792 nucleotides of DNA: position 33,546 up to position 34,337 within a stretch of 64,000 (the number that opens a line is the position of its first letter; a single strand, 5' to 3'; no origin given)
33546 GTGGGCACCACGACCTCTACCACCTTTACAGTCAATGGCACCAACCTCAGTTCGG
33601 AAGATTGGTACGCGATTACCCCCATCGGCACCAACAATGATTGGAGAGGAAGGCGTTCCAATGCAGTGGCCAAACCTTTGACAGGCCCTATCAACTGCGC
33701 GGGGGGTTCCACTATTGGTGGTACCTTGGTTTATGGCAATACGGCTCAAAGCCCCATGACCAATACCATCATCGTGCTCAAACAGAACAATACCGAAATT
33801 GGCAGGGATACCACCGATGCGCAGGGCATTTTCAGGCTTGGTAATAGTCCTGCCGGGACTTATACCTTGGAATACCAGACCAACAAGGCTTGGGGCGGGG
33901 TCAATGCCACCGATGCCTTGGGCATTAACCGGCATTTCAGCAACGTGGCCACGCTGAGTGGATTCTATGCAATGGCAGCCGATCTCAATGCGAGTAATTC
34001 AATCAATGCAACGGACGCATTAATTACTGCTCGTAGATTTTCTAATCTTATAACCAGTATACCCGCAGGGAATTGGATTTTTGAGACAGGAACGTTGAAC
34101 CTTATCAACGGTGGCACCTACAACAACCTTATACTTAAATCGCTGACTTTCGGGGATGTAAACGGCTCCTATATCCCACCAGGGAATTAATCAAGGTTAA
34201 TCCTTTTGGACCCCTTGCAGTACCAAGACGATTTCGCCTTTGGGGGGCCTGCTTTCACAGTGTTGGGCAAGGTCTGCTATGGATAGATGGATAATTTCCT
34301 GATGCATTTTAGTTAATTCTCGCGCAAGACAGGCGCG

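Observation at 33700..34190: Same C-terminal CarboxypepD_reg-like + dockerin-like module on the S8 subtilase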

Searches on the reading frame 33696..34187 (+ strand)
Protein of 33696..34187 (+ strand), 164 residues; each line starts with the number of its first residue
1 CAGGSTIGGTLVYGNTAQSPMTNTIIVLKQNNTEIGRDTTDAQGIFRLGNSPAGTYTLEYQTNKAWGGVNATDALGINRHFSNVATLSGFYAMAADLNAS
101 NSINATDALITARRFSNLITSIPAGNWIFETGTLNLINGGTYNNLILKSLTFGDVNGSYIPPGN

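Call 11: find_homologous_proteins(query=window:33696-34187:+, max_evalue=0.001)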
Query seq(164 aa) (164 aa): 14 proteins with E <= 0.001 among 630 candidates.
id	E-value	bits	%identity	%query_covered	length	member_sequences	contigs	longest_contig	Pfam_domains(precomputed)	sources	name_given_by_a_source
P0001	1.3e-79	284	82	94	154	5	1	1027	PF00404.25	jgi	jgi:hypothetical protein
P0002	3.1e-74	266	77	96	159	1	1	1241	PF00404.25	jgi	jgi:hypothetical protein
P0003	6.4e-71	256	80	87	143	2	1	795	PF00404.25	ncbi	ncbi:MAG: dockerin type I domain-containing protein, partial [Bacteroidota bacterium]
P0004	7.4e-64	233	80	80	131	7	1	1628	PF00404.25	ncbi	ncbi:MAG: dockerin type I domain-containing protein, partial [Bacteroidota bacterium]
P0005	3.6e-63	230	74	88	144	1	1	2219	PF00404.25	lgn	-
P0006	1.6e-39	153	55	80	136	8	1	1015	PF00404.25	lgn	-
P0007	3.6e-32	130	46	96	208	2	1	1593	PF00404.25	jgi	jgi:hypothetical protein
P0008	7.1e-31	125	47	96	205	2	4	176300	PF13715.13,PF00404.25,PF13620.13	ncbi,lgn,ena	ncbi:MAG: dockerin type I repeat-containing protein [Bacteroidota bacterium]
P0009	1.0e-25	109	42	96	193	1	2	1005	PF13620.13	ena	-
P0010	1.9e-24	104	42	96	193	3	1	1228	-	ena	-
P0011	1.2e-22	99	39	96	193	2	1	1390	-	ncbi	-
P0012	1.1e-21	96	46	66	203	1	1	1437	PF00404.25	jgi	-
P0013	1.8e-21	95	55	53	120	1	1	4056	-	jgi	-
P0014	8.0e-17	80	43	77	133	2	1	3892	PF00404.25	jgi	jgi:hypothetical protein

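Call 15: find_homologous_proteins(query=A1, max_evalue=0.001)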
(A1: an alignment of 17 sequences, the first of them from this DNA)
Query A1 (17 sequences) (164 aa, profile of the alignment): 155 proteins with E <= 0.001 among 8000 candidates; the best 120 are listed.
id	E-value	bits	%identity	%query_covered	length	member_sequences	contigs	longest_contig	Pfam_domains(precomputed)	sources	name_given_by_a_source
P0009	1.9e-73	264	42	96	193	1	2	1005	PF13620.13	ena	-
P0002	2.5e-72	260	77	96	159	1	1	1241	PF00404.25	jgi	jgi:hypothetical protein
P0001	6.8e-72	259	82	94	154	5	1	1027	PF00404.25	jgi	jgi:hypothetical protein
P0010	8.1e-72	259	42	96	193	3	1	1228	-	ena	-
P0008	7.3e-71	256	47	96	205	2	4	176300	PF13715.13,PF00404.25,PF13620.13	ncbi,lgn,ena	ncbi:MAG: dockerin type I repeat-containing protein [Bacteroidota bacterium]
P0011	5.6e-70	253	39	96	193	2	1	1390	-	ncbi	-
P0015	1.5e-67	245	74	100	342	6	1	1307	PF00404.25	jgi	jgi:hypothetical protein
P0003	4.2e-67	243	80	87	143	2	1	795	PF00404.25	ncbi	ncbi:MAG: dockerin type I domain-containing protein, partial [Bacteroidota bacterium]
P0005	3.5e-64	234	74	88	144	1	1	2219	PF00404.25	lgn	-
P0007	4.8e-64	233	46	96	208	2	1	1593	PF00404.25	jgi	jgi:hypothetical protein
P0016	2.7e-63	231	57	98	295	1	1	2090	PF00404.25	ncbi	ncbi:MAG: dockerin type I domain-containing protein [Bacteroidota bacterium]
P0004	4.4e-62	227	80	80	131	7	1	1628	PF00404.25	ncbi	ncbi:MAG: dockerin type I domain-containing protein, partial [Bacteroidota bacterium]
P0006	3.3e-61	224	55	80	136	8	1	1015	PF00404.25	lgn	-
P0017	6.6e-60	220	43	95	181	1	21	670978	PF13620.13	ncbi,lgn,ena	-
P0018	2.1e-55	205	43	88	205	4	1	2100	PF00404.25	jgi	jgi:hypothetical protein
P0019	5.8e-53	197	43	91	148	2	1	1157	PF00404.25,PF13620.13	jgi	jgi:hypothetical protein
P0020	2.2e-51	192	47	95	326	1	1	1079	PF00404.25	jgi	jgi:hypothetical protein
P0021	6.5e-51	191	37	95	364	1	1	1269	PF00404.25,PF13620.13,PF22904.4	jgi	jgi:hypothetical protein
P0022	2.0e-50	189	43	95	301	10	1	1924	PF00404.25,PF13620.13,PF17210.10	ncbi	ncbi:MAG: dockerin type I domain-containing protein, partial [Bacteroidota bacterium]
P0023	6.1e-50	187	42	98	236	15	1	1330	PF00404.25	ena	-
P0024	7.2e-50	187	32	98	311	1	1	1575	PF00404.25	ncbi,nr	ncbi:MAG: hypothetical protein EBS08_05870 [Cytophagia bacterium]|nr:hypothetical protein [Cytophagi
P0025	7.3e-50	187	44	95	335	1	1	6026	PF00404.25,PF17210.10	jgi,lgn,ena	-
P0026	2.2e-49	186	42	95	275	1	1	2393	PF00404.25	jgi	jgi:hypothetical protein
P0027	2.3e-49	186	42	99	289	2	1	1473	PF00404.25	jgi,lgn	-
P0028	2.8e-49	185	43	95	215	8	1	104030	PF00404.25,PF13620.13,PF17210.10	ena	-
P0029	2.0e-48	182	39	95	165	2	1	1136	PF00404.25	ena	-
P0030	6.5e-48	181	39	95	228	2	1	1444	PF00404.25,PF13620.13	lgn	-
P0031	7.5e-48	181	37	96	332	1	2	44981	PF00404.25,PF13620.13,PF22904.4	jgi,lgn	-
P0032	1.5e-47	180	43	93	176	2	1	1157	PF00404.25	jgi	-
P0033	3.0e-47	179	40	99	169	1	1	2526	PF00404.25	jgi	jgi:hypothetical protein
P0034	3.2e-47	179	42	98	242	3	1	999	PF00404.25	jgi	jgi:hypothetical protein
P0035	3.9e-47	178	38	95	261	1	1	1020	PF00404.25,PF13860.13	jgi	-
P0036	9.5e-47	177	44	97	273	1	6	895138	PF00127.27,PF00404.25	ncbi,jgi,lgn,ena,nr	ncbi:MAG TPA: dockerin type I domain-containing protein [Bacteroidales bacterium]|nr:dockerin type I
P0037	9.5e-47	177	37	76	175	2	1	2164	PF00404.25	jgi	-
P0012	1.9e-46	176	46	66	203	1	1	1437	PF00404.25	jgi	-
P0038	2.5e-46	176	41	96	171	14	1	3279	PF00404.25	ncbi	ncbi:MAG: dockerin type I repeat-containing protein, partial [Bacteroidota bacterium]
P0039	3.3e-46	175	38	95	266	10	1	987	PF00404.25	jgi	jgi:hypothetical protein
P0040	5.4e-46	175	40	98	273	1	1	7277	PF00127.27,PF00404.25,PF22904.4,PF17210.10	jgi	-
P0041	5.6e-46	174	42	98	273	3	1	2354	PF13620.13,PF17210.10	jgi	-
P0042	7.4e-46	174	38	95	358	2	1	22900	PF13620.13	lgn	-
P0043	1.7e-45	173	42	97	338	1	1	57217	PF00404.25,PF13620.13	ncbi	-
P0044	1.9e-45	173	42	98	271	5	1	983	PF00404.25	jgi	-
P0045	3.0e-45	172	50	86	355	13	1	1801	PF00404.25,PF18962.8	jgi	jgi:hypothetical protein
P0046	1.3e-44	170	40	95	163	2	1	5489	PF13715.13,PF00404.25,PF17802.8,PF13620.13,PF22904.4,PF17210.10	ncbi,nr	ncbi:MAG: carboxypeptidase regulatory-like domain-containing protein [Bacteroidetes bacterium]|nr:ca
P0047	1.6e-44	170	46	96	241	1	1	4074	PF00404.25,PF13620.13,PF17210.10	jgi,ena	-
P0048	1.7e-44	170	41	93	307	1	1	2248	PF00404.25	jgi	-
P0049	2.5e-44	169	41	96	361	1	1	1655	PF13620.13,PF17210.10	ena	-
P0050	3.1e-44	169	37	95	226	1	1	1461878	PF00404.25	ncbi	ncbi:MAG: dockerin type I domain-containing protein [Bacteroidales bacterium]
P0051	7.4e-44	168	41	95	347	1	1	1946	PF00404.25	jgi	jgi:hypothetical protein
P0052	9.7e-44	167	41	95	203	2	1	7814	PF13620.13,PF22904.4,PF17210.10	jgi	jgi:hypothetical protein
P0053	1.1e-43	167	43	93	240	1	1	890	PF00404.25,PF17802.8,PF13620.13,PF17210.10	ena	-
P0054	1.5e-43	167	53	72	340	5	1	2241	PF00404.25,PF18962.8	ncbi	ncbi:MAG: dockerin type I domain-containing protein, partial [Bacteroidota bacterium]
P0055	1.0e-42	164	39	77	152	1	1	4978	PF00404.25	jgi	jgi:hypothetical protein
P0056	1.3e-42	164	35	96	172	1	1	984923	PF00404.25,PF17802.8,PF13620.13,PF22904.4,PF17210.10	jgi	-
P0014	2.5e-42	163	43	77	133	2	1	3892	PF00404.25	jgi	jgi:hypothetical protein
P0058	3.8e-42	162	37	95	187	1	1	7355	PF13715.13,PF00404.25,PF17802.8,PF13620.13,PF22904.4,PF17210.10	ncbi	ncbi:MAG: hypothetical protein COW08_05940, partial [Ignavibacteriales bacterium CG12_big_fil_rev_8_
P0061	9.2e-42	161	50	76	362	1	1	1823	PF00404.25,PF18962.8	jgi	-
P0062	1.5e-41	160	45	75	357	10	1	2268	PF00404.25,PF18962.8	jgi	jgi:hypothetical protein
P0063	2.1e-41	160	39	96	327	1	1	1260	PF00404.25,PF22904.4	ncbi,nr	ncbi:MAG: hypothetical protein EBS53_17855, partial [Bacteroidetes bacterium]|nr:hypothetical protei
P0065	4.8e-41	158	42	66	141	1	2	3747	PF00404.25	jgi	jgi:hypothetical protein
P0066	8.0e-41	158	35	97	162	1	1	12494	PF13620.13,PF17210.10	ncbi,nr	ncbi:MAG: hypothetical protein NTU44_10600, partial [Bacteroidetes bacterium]|nr:hypothetical protei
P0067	6.3e-40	155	37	93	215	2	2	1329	PF00404.25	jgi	jgi:hypothetical protein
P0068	9.1e-40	154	39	97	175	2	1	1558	PF00404.25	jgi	jgi:hypothetical protein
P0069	1.2e-39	154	37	93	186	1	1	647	PF00404.25,PF17210.10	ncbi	ncbi:MAG: dockerin type I domain-containing protein, partial [Bacteroidota bacterium]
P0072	3.8e-39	152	41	82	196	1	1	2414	PF00404.25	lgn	-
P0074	1.0e-38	151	49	66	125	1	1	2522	PF00404.25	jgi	jgi:hypothetical protein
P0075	1.7e-38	150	46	72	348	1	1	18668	PF00404.25,PF18962.8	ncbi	-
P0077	3.3e-38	149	60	58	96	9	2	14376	PF00404.25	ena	-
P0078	3.8e-37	146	31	93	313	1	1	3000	PF00801.27,PF00404.25,PF22904.4,PF17210.10,PF00050.27,PF18911.7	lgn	-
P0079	4.3e-37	145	48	67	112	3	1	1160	PF00404.25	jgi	jgi:hypothetical protein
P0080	5.3e-37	145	42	77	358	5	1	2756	PF00404.25,PF18962.8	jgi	-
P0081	8.8e-37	144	44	77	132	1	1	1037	PF00404.25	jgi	jgi:hypothetical protein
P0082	9.3e-37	144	46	66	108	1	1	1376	PF00404.25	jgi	jgi:hypothetical protein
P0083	1.8e-36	143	33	96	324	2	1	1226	PF00404.25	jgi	jgi:hypothetical protein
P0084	2.7e-36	143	34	94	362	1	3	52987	PF00404.25,PF24517.3,PF13620.13,PF06848.18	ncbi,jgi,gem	jgi:hypothetical protein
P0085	3.6e-36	142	39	97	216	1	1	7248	PF13715.13,PF13620.13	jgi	jgi:hypothetical protein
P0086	5.3e-36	142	42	64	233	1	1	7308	PF00404.25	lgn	-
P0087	8.7e-36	141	52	58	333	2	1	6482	PF00404.25,PF18962.8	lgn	-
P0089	1.0e-35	141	47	66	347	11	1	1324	PF00404.25,PF18962.8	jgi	jgi:hypothetical protein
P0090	1.1e-35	141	43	77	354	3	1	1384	PF00404.25,PF18962.8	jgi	jgi:hypothetical protein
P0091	2.1e-35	140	34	97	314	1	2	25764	PF00404.25,PF00963.25,PF17210.10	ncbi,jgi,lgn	jgi:hypothetical protein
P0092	6.0e-35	139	39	74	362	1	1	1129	PF00404.25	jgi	jgi:hypothetical protein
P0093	7.8e-35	138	40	68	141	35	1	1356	PF00404.25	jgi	-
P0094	1.3e-34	137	40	76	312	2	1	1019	PF09603.16,PF00404.25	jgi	jgi:hypothetical protein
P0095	1.4e-34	137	40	70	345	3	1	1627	PF00404.25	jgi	jgi:hypothetical protein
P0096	1.9e-34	137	41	71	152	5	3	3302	PF00404.25,PF13620.13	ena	-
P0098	1.1e-33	134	42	67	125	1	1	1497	PF00404.25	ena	-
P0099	1.9e-33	134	37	77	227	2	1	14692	PF00404.25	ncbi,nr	ncbi:MAG: hypothetical protein FJ338_01465 [Sphingomonadales bacterium]|nr:hypothetical protein [Sph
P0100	5.3e-33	132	35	91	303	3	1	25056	PF00404.25,PF13620.13,PF17210.10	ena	-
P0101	6.9e-33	132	34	93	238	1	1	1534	PF00404.25,PF17802.8,PF13620.13,PF17210.10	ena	-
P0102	6.9e-33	132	36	93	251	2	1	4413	PF00404.25,PF13620.13,PF17210.10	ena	-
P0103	8.2e-33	132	32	97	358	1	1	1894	PF13620.13,PF22904.4,PF17210.10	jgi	jgi:hypothetical protein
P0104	2.4e-32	130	42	66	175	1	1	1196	PF00404.25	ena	-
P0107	1.4e-31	128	37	74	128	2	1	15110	PF00404.25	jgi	jgi:hypothetical protein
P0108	1.7e-31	127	45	74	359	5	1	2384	PF00404.25,PF18962.8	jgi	jgi:hypothetical protein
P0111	7.5e-31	125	39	69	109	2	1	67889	PF00404.25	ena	-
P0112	1.2e-30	125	45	66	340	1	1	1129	PF00404.25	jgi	-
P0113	2.2e-30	124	44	63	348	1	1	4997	PF00404.25,PF18962.8,PF13860.13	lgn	-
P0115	3.5e-29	120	37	76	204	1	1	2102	PF00404.25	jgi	-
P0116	3.9e-29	120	34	75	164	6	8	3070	PF00404.25,PF17210.10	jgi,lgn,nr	nr:hypothetical protein [Sphingomonadales bacterium]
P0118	2.1e-28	117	36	68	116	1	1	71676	PF00404.25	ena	-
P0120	4.4e-28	116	31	93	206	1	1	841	PF13620.13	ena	-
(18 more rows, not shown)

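Call 21: search_protein_representatives(alignment_id=A1)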
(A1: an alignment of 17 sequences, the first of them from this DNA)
Query: 17 sequences, 192 profile positions. Proteins with E-value up to 0.001 (for the whole library): 18998; up to 1e-10: 5556; up to 1e-30: 1540. The best 150 are listed.
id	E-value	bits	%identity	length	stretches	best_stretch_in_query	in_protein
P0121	6.6e-280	935.9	-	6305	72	17-109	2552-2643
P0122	1.4e-152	520.5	-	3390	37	32-91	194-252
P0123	9.5e-152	517.9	-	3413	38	31-104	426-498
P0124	2.8e-141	483.7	-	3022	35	13-90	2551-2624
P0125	6.2e-129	443.4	-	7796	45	45-95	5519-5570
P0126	7.6e-112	387.7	-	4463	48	12-91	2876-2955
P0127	1.7e-110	383.2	-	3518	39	33-91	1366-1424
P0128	1.8e-102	357.1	-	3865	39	33-90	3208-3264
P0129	4.4e-100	349.3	-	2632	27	33-89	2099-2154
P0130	1.3e-97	341.2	-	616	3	9-191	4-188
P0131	1.6e-93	327.9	-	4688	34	37-91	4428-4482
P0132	5.2e-91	319.7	-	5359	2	33-190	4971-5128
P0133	2.4e-90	317.5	-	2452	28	19-91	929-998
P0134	4.2e-83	293.9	-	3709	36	35-91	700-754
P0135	8.0e-81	286.5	-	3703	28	46-87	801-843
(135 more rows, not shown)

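Call 27: predict_structure(alignment_id=A2)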
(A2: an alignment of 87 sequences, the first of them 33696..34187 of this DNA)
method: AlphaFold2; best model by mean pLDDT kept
length: 164 residues; sequences in the alignment: 87
mean_pLDDT: 94.8   pTM: 0.86
mean pLDDT of the five models: 94.8, 94.4, 93.9, 93.0, 92.6
residues with pLDDT >= 90: 151; 70-90: 10; 50-70: 2; < 50: 1
segments of 3 or more residues with pLDDT < 50: none
pLDDT, mean of each block of 10 residues (from residue 1): 85 96 97 97 96 97 94 97 96 97 97 96 96 90 94 97 81
secondary structure, 60 per line:
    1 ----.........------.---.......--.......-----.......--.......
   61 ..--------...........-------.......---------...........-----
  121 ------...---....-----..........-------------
elements in order: E5-13 E24-30 E33-39 E45-51 E54-62 H71-81 H89-95 H105-115 E127-129 E133-136 E142-151

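Call 31: fold_search(model_id=the predicted structure, library=pdb)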
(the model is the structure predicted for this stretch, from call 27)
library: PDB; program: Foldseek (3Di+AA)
matches with E <= 10: 971; with E <= 0.001: 3
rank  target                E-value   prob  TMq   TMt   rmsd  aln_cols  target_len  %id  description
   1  4v4c_B                4.0e-04  1.00  0.33  0.20   1.7        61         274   18  Crystal Structure of Pyrogallol-Phloroglucinol Transhydroxylase from Pelobacter acidigallici (released 2014-07-09)
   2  3qva_B                8.2e-04  1.00  0.30  0.46   2.0        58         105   22  Structure of Klebsiella pneumoniae 5-hydroxyisourate hydrolase (released 2011-08-24)
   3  3irp                  9.3e-04  1.00  0.46  0.20   7.0       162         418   11  Crystal structure of functional region of UafA from Staphylococcus saprophyticus at 1.50 angstrom resolution (released 2010-09-08)
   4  3irz                  1.4e-03  1.00  0.43  0.19   6.6       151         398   10  Crystal structure of functional region of UafA from Staphylococcus saprophyticus in P212121 form (released 2010-09-08)
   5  8qox_B                1.4e-03  1.00  0.40  0.16   3.5       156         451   13  Two-component assembly of SlaA and SlaB S-layer proteins of Sulfolobus acidocaldarius (released 2024-02-21)
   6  3qva_C                1.5e-03  1.00  0.30  0.45   2.0        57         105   23  Structure of Klebsiella pneumoniae 5-hydroxyisourate hydrolase (released 2011-08-24)
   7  8bdw_H                2.7e-03  1.00  0.29  0.47   3.0        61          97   21  Crystal structure of CnaB2 domain from Lactobacillus plantarum (released 2023-02-22)
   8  3qva_D                3.1e-03  1.00  0.31  0.48   2.0        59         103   22  Structure of Klebsiella pneumoniae 5-hydroxyisourate hydrolase (released 2011-08-24)
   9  3kpt_A                3.3e-03  1.00  0.27  0.14   4.1        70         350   24  Crystal structure of BcpA, the major pilin subunit of Bacillus cereus (released 2009-11-24)
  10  8vdk                  3.5e-03  1.00  0.45  0.18   8.8       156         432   13  Crystal Structure of LPXTG-motif Cell Wall Anchor Domain Protein MSCRAMM_SdrD from Staphylococcus aureus (released 2024-08-07)
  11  10ps                  4.3e-03  1.00  0.43  0.14   7.1       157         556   15  Crystal structure of SdrD A2-A3-B1-B2 domains from Staphylococcus aureus JH1 (released 2026-02-11)
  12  8bdw_A                4.9e-03  1.00  0.30  0.48   3.8        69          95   22  Crystal structure of CnaB2 domain from Lactobacillus plantarum (released 2023-02-22)
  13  2h0e_B                4.9e-03  1.00  0.39  0.53   8.5       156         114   12  Crystal Structure of PucM in the absence of substrate (released 2006-06-27)
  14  4p0d                  5.5e-03  1.00  0.35  0.13   1.9        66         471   18  The T6 backbone pilin of serotype M6 Streptococcus pyogenes has a modular three-domain structure decorated with variable (released 2014-08-27)
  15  6fwv_A                5.9e-03  1.00  0.39  0.14   4.5       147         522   13  The Bacillus anthracis TIE protein (released 2018-08-08)
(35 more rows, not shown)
